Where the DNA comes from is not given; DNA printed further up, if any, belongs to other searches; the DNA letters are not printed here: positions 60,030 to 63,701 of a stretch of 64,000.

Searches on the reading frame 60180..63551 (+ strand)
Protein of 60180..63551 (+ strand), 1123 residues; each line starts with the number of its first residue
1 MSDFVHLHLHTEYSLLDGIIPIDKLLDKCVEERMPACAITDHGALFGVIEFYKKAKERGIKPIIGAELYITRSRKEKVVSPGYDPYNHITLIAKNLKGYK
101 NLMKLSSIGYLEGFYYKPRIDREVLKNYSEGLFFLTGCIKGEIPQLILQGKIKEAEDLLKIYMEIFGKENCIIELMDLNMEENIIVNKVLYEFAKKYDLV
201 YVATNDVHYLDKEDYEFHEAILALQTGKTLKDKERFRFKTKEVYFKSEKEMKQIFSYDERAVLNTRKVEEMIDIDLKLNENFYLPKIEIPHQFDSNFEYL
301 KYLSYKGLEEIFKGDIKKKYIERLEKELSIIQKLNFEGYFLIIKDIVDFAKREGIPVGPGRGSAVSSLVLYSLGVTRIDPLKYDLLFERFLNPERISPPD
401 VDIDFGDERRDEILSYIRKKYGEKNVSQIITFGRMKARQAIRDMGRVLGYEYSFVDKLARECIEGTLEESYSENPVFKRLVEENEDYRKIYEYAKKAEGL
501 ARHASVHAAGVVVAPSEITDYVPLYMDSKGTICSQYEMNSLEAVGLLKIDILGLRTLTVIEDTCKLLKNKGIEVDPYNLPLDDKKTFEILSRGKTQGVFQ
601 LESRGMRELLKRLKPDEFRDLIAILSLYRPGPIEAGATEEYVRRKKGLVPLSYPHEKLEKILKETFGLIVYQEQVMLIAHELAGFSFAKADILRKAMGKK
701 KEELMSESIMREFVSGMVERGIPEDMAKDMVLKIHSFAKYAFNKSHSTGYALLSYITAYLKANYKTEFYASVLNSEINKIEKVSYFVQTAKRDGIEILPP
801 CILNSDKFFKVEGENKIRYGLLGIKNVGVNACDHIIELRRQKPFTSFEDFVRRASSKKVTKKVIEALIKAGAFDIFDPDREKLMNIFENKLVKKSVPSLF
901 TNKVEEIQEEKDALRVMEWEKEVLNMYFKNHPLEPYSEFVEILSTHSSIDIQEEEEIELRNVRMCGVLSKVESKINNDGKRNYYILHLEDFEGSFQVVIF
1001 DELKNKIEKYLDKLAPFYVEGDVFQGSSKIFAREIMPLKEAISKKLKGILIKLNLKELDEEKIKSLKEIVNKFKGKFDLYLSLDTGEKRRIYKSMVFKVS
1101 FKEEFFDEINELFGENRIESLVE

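Call 8: search_protein_families(library=ncbifam, proteins=[window:60180-63551:+], max_evalue=0.00001)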
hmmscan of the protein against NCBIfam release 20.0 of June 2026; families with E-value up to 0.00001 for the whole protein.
window:60180-63551:+ (1123 aa): 13 families
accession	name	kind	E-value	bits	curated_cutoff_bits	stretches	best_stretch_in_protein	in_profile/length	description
NF004226.0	PRK05673.1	equivalog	0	1231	1002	1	3-1119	5-1144/1146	DNA polymerase III subunit alpha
NF005298.0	PRK06826.1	equivalog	0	1192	1260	1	2-1119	3-1149/1151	DNA polymerase III subunit alpha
TIGR00594.1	polc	superfamily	0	1163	434.35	1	4-1000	1-1022/1022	DNA polymerase III subunit alpha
NF005377.0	PRK06920.1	equivalog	3.1e-262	873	1806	1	3-1117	2-1103/1108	DNA polymerase III subunit alpha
NF005617.0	PRK07374.1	equivalog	4.4e-254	846.2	1653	1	3-886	2-905/1170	DNA polymerase III subunit alpha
NF005516.0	PRK07135.1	equivalog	6e-199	663.5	1084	2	173-1012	101-949/974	DNA polymerase III DnaE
NF004225.0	PRK05672.1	subfamily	3.2e-195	651.2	939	1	2-1039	4-1033/1047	error-prone DNA polymerase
NF007079.0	PRK09532.1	equivalog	2.3e-192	641.5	1525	1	3-743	2-777/876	DNA polymerase III subunit alpha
NF004550.0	PRK05898.1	equivalog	5.2e-186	620.7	1182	2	198-1009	134-947/971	DNA polymerase III subunit alpha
NF005582.0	PRK07279.1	equivalog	1.1e-183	612.9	1279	1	4-1110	2-1024/1033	DNA polymerase III subunit alpha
NF001688.0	PRK00448.1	equivalog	7e-69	232.6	873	3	86-382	614-914/1445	PolC-type DNA polymerase III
TIGR01405.1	polC_Gram_pos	equivalog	8.1e-61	206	1043.45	2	87-382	381-679/1211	DNA polymerase III subunit alpha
NF005616.0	PRK07373.1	equivalog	2.5e-48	164.7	646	2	729-887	25-183/449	DNA polymerase III subunit alpha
